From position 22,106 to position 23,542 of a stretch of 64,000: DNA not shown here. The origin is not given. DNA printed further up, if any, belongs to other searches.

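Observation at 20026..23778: Compact egtB-egtD-egtE ergothioneine operon without egtA/egtC, plus a co-transcribed small membrane protein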

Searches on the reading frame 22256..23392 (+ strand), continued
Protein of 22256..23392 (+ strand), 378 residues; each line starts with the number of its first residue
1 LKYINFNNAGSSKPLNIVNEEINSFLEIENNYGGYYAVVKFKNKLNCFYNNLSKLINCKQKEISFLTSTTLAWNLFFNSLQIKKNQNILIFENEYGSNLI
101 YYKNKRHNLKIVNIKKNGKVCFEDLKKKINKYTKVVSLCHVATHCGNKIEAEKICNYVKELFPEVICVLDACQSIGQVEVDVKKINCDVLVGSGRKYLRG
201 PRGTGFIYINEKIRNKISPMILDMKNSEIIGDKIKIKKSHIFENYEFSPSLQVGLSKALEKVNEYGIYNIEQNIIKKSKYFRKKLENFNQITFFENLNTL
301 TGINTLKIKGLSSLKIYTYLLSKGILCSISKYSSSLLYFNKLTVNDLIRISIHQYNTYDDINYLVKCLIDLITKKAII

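Call 35: search_protein_families(library=ncbifam, proteins=[L042:4044-6176:+, L042:6149-6979:+, L042:6995-8128:+, L036:4705-6087:+, L036:6947-8119:+, L036:8121-9530:-, L041:4025-5794:+, L041:5801-6934:+, L044:1144-2415:+, L044:2852-4048:+], max_evalue=0.00001)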
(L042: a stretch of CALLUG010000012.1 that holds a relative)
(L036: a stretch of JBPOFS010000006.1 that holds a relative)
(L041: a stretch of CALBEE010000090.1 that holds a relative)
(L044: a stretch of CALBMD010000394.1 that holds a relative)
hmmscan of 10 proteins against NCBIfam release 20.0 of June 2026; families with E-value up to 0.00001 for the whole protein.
L042:4044-6176:+ (710 aa): 6 families
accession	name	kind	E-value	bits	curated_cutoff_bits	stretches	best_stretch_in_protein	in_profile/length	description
TIGR04344.1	ovoA_Nterm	equivalog_domain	8.7e-197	654.3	400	1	13-451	6-444/444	5-histidylcysteine sulfoxide synthase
TIGR04345.1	ovoA_Cterm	equivalog_domain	8.6e-84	280.8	170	1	464-705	1-242/242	putative 4-mercaptohistidine N1-methyltransferase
TIGR03440.2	egtB_TIGR03440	equivalog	5.1e-54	183.9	360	1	34-450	11-412/413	ergothioneine biosynthesis protein EgtB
NF041186.1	SenA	equivalog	1.1e-49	169.8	420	1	25-451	9-381/382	selenoneine synthase SenA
TIGR01983.1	UbiG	equivalog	3.3e-08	33.1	102.95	0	501-633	46-152/228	bifunctional 2-polyprenyl-6-hydroxyphenol methylase/3-demethylubiquinol 3-O-methyltransferase UbiG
TIGR02072.1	BioC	equivalog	1.8e-06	27.9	184.95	0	503-677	33-175/244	malonyl-ACP O-methyltransferase BioC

L042:6149-6979:+ (276 aa): 0 families

L042:6995-8128:+ (377 aa): 19 families
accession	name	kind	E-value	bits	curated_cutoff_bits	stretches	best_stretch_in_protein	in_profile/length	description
TIGR01977.1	am_tr_V_EF2568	hypoth_equivalog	1.7e-31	109.6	377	1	2-320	2-318/376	cysteine desulfurase family protein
TIGR01979.1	sufS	subfamily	3.6e-31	108.4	475.1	1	29-374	51-395/403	SufS family cysteine desulfurase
TIGR04343.1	egtE_PLP_lyase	equivalog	1.4e-30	106.4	400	1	2-311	16-308/370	ergothioneine biosynthesis PLP-dependent enzyme EgtE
NF041166.1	f2_encap_cargo1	exception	2.4e-25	89.7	800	1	52-374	301-620/623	family 2A encapsulin nanocompartment cargo protein cysteine desulfurase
NF006791.0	PRK09295.1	equivalog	3.5e-25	88.9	661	1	39-374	66-398/406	cysteine desulfurase SufS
NF040779.1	Sec_lyase_SclA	exception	2.9e-21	75.8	525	1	1-211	1-214/378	selenocysteine lyase SclA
NF010611.0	PRK14012.1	equivalog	4.2e-16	58.9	548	1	41-216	52-227/406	IscS subfamily cysteine desulfurase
TIGR03402.1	FeS_nifS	equivalog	1.6e-15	56.8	530.75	1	31-216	33-217/379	cysteine desulfurase NifS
NF010006.0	PRK13479.1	equivalog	1.7e-15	57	296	1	80-296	77-284/369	2-aminoethylphosphonate--pyruvate transaminase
TIGR02326.1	transamin_PhnW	equivalog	1.8e-15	56.9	400.8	1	80-235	75-227/363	2-aminoethylphosphonate--pyruvate transaminase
TIGR03301.1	PhnW-AepZ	equivalog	2.7e-15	56.6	360.8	1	64-230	56-218/355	2-aminoethylphosphonate aminotransferase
TIGR03392.1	FeS_syn_CsdA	equivalog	4.5e-14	52.4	493.6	1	32-372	52-387/398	cysteine desulfurase CsdA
NF008126.0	PRK10874.1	equivalog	5.3e-14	52.1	607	1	33-372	56-390/401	cysteine desulfurase CsdA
TIGR02006.1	IscS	equivalog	1.1e-13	51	643.2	1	47-216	54-223/402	IscS subfamily cysteine desulfurase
NF051467.1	peri_mod_PvdN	equivalog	9.3e-13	47.6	650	1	57-210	112-278/425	pyoverdine-tailoring periplasmic protein PvdN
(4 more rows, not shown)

L036:4705-6087:+ (460 aa): 0 families

L036:6947-8119:+ (390 aa): 25 families
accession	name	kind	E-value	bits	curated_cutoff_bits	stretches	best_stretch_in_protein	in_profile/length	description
TIGR01979.1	sufS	subfamily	1.6e-53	182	475.1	1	14-388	15-396/403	SufS family cysteine desulfurase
TIGR04343.1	egtE_PLP_lyase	equivalog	3.3e-45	154.5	400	1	18-339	14-323/370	ergothioneine biosynthesis PLP-dependent enzyme EgtE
NF041166.1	f2_encap_cargo1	exception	3.6e-40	138.7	800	1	68-389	299-622/623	family 2A encapsulin nanocompartment cargo protein cysteine desulfurase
NF006791.0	PRK09295.1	equivalog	8.7e-40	137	661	1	55-386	64-397/406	cysteine desulfurase SufS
TIGR01977.1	am_tr_V_EF2568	hypoth_equivalog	1.9e-39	135.8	377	1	22-389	4-375/376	cysteine desulfurase family protein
TIGR03402.1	FeS_nifS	equivalog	3e-29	101.9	530.75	1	50-340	34-309/379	cysteine desulfurase NifS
NF051467.1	peri_mod_PvdN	equivalog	4.9e-29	101.2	650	1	15-387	50-421/425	pyoverdine-tailoring periplasmic protein PvdN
NF040779.1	Sec_lyase_SclA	exception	4.2e-28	98.3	525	1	73-340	59-324/378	selenocysteine lyase SclA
TIGR03392.1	FeS_syn_CsdA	equivalog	3.6e-26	92.3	493.6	1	5-388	3-390/398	cysteine desulfurase CsdA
TIGR01976.1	am_tr_V_VC1184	hypoth_equivalog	9.2e-26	91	352.35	1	6-384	4-398/401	cysteine desulfurase-like protein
NF008126.0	PRK10874.1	equivalog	1.1e-25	90.6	607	1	3-388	4-393/401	cysteine desulfurase CsdA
NF010611.0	PRK14012.1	equivalog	4.3e-24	85.2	548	1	57-318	50-298/406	IscS subfamily cysteine desulfurase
TIGR03235.1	DNA_S_dndA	equivalog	6.6e-24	84.8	480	1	50-344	34-317/353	cysteine desulfurase DndA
TIGR02006.1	IscS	equivalog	1.1e-23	84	643.2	1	55-313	44-288/402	IscS subfamily cysteine desulfurase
NF002806.0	PRK02948.1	subfamily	1.8e-21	76.6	304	1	98-228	86-214/381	IscS subfamily cysteine desulfurase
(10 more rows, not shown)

L036:8121-9530:- (469 aa): 1 family
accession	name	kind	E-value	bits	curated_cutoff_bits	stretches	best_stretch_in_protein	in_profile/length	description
NF037979.1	Na_transp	subfamily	1.4e-32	113.2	50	1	29-403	5-359/419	sodium-dependent transporter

L041:4025-5794:+ (589 aa): 3 families
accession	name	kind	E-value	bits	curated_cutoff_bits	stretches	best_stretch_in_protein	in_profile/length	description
NF007310.0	PRK09795.1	equivalog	7.6e-18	64.5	393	1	295-526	122-343/361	aminopeptidase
NF040821.1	dipep_PepQ_Arch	equivalog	6.1e-16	58.3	630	1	173-526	2-333/346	Xaa-Pro dipeptidase PepQ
NF008131.0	PRK10879.1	equivalog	6.9e-06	25.1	465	0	352-442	219-306/438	Xaa-Pro aminopeptidase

L041:5801-6934:+ (377 aa): 20 families
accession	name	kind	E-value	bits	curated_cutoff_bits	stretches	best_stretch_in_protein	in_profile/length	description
TIGR04343.1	egtE_PLP_lyase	equivalog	2.7e-34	118.5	400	1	6-375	16-369/370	ergothioneine biosynthesis PLP-dependent enzyme EgtE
TIGR01979.1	sufS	subfamily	1.6e-28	99.7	475.1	1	5-314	20-335/403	SufS family cysteine desulfurase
TIGR01977.1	am_tr_V_EF2568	hypoth_equivalog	8.8e-28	97.4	377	1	6-302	2-296/376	cysteine desulfurase family protein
NF006791.0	PRK09295.1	equivalog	7.2e-26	91.2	661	1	6-312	26-336/406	cysteine desulfurase SufS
TIGR03402.1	FeS_nifS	equivalog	4e-25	88.4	530.75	1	6-239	2-236/379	cysteine desulfurase NifS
NF041166.1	f2_encap_cargo1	exception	3e-20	72.9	800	1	45-316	290-562/623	family 2A encapsulin nanocompartment cargo protein cysteine desulfurase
NF040779.1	Sec_lyase_SclA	exception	6.6e-20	71.3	525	1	6-218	2-217/378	selenocysteine lyase SclA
NF010611.0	PRK14012.1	equivalog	1.4e-19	70.3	548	1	6-215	8-222/406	IscS subfamily cysteine desulfurase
TIGR02006.1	IscS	equivalog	1.6e-16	60.4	643.2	1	43-215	45-218/402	IscS subfamily cysteine desulfurase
TIGR03403.1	nifS_epsilon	equivalog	1.6e-15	56.8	587.7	1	55-223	53-224/382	NifS family cysteine desulfurase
TIGR03301.1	PhnW-AepZ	equivalog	6.2e-15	55.4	360.8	1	94-217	82-204/355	2-aminoethylphosphonate aminotransferase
NF008126.0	PRK10874.1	equivalog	1.2e-14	54.3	607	1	5-262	21-282/401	cysteine desulfurase CsdA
TIGR03392.1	FeS_syn_CsdA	equivalog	1.9e-14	53.7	493.6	1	4-266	17-283/398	cysteine desulfurase CsdA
TIGR02326.1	transamin_PhnW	equivalog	3.7e-14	52.6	400.8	1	107-216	96-207/363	2-aminoethylphosphonate--pyruvate transaminase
NF002806.0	PRK02948.1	subfamily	3.7e-13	49.2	304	1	51-219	50-218/381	IscS subfamily cysteine desulfurase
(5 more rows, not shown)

L044:1144-2415:+ (423 aa): 3 families
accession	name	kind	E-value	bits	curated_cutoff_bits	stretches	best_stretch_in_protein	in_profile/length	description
NF053685.1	BamG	equivalog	2.6e-06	26.8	250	0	225-331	202-306/397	BamG family beta-barrel-assembly machinery protein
NF033709.1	PorV_fam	subfamily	4.2e-06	26.6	90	0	38-80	13-56/326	PorV/PorQ family protein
NF033711.1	T9SS_PorQ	equivalog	4.8e-06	25.8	220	0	38-84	35-82/335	type IX secretion system protein PorQ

L044:2852-4048:+ (398 aa): 17 families
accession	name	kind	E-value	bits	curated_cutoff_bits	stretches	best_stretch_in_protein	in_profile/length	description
NF051467.1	peri_mod_PvdN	equivalog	3e-104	349.1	650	1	4-389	43-421/425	pyoverdine-tailoring periplasmic protein PvdN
TIGR01979.1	sufS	subfamily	1.1e-30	106.8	475.1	1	63-389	71-395/403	SufS family cysteine desulfurase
TIGR01977.1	am_tr_V_EF2568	hypoth_equivalog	1.9e-21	76.5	377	1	70-358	60-330/376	cysteine desulfurase family protein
NF006791.0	PRK09295.1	equivalog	1.5e-20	73.7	661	1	68-391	82-400/406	cysteine desulfurase SufS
NF041166.1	f2_encap_cargo1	exception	2.6e-19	69.8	800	1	64-389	299-620/623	family 2A encapsulin nanocompartment cargo protein cysteine desulfurase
TIGR04343.1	egtE_PLP_lyase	equivalog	1.1e-18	67.2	400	1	65-387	65-366/370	ergothioneine biosynthesis PLP-dependent enzyme EgtE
TIGR03402.1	FeS_nifS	equivalog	2.8e-14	52.7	530.75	1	97-238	87-215/379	cysteine desulfurase NifS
TIGR01976.1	am_tr_V_VC1184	hypoth_equivalog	8.8e-14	51.6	352.35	1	64-360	71-359/401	cysteine desulfurase-like protein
NF008126.0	PRK10874.1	equivalog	3.1e-13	49.6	607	1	63-358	72-351/401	cysteine desulfurase CsdA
TIGR03392.1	FeS_syn_CsdA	equivalog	1.8e-12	47.1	493.6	1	63-358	69-348/398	cysteine desulfurase CsdA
NF040779.1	Sec_lyase_SclA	exception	2.2e-12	46.6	525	1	63-245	53-223/378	selenocysteine lyase SclA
TIGR03403.1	nifS_epsilon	equivalog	2.7e-11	42.9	587.7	1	83-238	76-219/382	NifS family cysteine desulfurase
NF002806.0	PRK02948.1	subfamily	3.4e-11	42.8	304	1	99-238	91-217/381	IscS subfamily cysteine desulfurase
TIGR02006.1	IscS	equivalog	2e-10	40.3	643.2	1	83-234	76-217/402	IscS subfamily cysteine desulfurase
TIGR03235.1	DNA_S_dndA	equivalog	7.8e-10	38.6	480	1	63-234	51-213/353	cysteine desulfurase DndA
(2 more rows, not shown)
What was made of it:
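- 22256..23392 (+): Class V PLP enzyme, 378 aa, TTG start overlapping the egtD stop (TTGA). Inferred hercynylcysteine sulfoxide C-S lyase, from a SufS-like clade without the catalytic cysteine. A homologue lies in an OvoA cluster (call 35).
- A 30% homologue lies in an OvoA cluster that needs the same chemistry (call 35). A homologue is clustered with OvoA (call 35).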

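Call 53: predict_structure(alignment_id=A1)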
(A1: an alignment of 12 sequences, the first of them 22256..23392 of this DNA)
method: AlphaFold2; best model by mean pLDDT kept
length: 378 residues; sequences in the alignment: 12
mean_pLDDT: 87.1   pTM: 0.86
mean pLDDT of the five models: 87.1, 85.9, 85.2, 85.0, 82.1
residues with pLDDT >= 90: 224; 70-90: 118; 50-70: 16; < 50: 20
segments of 3 or more residues with pLDDT < 50: 227-230, 232-245
pLDDT, mean of each block of 10 residues (from residue 1): 79 79 90 80 91 96 84 82 92 88 89 91 96 93 88 96 95 88 96 86 89 85 56 43 59 93 95 96 95 92 94 96 94 88 93 93 97 69
secondary structure, 60 per line:
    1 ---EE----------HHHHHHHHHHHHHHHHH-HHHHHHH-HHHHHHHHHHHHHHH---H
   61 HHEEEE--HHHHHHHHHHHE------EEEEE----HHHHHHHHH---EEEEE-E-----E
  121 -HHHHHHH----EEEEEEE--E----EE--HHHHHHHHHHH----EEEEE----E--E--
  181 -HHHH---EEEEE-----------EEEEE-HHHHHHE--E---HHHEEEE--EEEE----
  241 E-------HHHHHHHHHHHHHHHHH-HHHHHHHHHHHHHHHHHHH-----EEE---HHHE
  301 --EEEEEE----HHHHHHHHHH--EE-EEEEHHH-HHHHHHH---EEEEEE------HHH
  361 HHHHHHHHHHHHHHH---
elements in order: H16-32 H34-40 H42-56 E63-66 H69-79 E87-91 H96-104 E108-112 H122-128 E133-139 H151-161 E166-170 H182-185 E189-193 E205-209 H211-216 E227-230 E233-236 H249-265 H267-285 E291-293 E303-308 H313-322 E328-331 H336-342 E346-351 H358-375

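Call 55: fold_search(model_id=the predicted structure, library=pdb)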
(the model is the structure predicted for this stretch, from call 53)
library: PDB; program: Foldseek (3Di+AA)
matches with E <= 10: 1908; with E <= 0.001: 1339
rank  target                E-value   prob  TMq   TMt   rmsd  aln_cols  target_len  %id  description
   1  6c9e_B                1.2e-29  1.00  0.84  0.79   3.6       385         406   23  Crystal structure of Cysteine desulfurase from Legionella pneumophila Philadelphia 1 (released 2018-03-21)
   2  6c9e_A                1.2e-29  1.00  0.84  0.79   3.6       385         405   23  Crystal structure of Cysteine desulfurase from Legionella pneumophila Philadelphia 1 (released 2018-03-21)
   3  4q75_A                2.6e-29  1.00  0.86  0.79   3.5       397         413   21  Crystal structure of Nfs2, the plastidial cysteine desulfurase from Arabidopsis thaliana (released 2014-09-10)
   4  6o12                  3.6e-29  1.00  0.83  0.78   3.6       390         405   20  E. coli cysteine desulfurase SufS H123A (released 2019-06-26)
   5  6mre                  4.0e-29  1.00  0.83  0.78   3.7       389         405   20  E. coli cysteine desulfurase SufS R92A with a cysteine persulfide intermediate (released 2019-01-09)
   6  6mr6                  4.8e-29  1.00  0.83  0.78   3.6       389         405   20  E. coli cysteine desulfurase SufS H55A with a cysteine persulfide intermediate (released 2019-01-09)
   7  6o11                  5.8e-29  1.00  0.83  0.77   3.6       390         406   19  E. coli cysteine desulfurase SufS C364A with a Cys-aldimine intermediate (released 2019-06-26)
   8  6mri                  7.4e-29  1.00  0.83  0.77   3.7       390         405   20  E. coli cysteine desulfurase SufS E250A with a cysteine persulfide intermediate (released 2019-01-09)
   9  5db5_A                9.5e-29  1.00  0.84  0.79   3.4       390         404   19  Crystal structure of PLP-bound E. coli SufS (cysteine persulfide intermediate) in space group P21 (released 2016-08-24)
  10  7rrn                  9.5e-29  1.00  0.83  0.78   3.6       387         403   20  E. coli cysteine desulfurase SufS R56A (released 2023-01-18)
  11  4q76_A                9.5e-29  1.00  0.85  0.78   3.8       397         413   21  Crystal structure of Nfs2 C384S mutant, the plastidial cysteine desulfurase from Arabidopsis thaliana (released 2014-09-10)
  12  6wci_A                1.0e-28  1.00  0.86  0.81   3.5       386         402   19  Crystal structure of a cysteine desulfurase SufS from Stenotrophomonas maltophilia K279a (released 2020-04-08)
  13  7ruj                  1.0e-28  1.00  0.84  0.79   3.8       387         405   20  E. coli cysteine desulfurase SufS N99A (released 2023-01-25)
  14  4w91_H                1.1e-28  1.00  0.80  0.76   4.0       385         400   18  Crystal structure of a cysteine desulfurase SufS from Brucella suis bound to PLP (released 2014-10-08)
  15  6uy5_A                1.2e-28  1.00  0.83  0.78   3.4       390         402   21  E. coli cysteine desulfurase SufS with a spontaneously rotated beta-hairpin (released 2020-03-25)
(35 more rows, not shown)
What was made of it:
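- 22256..23392 (+): AF2 pLDDT is 87; SufS structures match at TM 0.83-0.86 (calls 53, 55).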

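Call 74: search_protein_families(library=pfam, proteins=[L042:6149-6979:+, L031:8127-9545:+], max_evalue=0.001)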
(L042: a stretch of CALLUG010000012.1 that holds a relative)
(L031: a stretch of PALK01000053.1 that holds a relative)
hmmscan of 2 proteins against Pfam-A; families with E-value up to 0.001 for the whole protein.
L042:6149-6979:+ (276 aa): 0 families

L031:8127-9545:+ (472 aa): 0 families
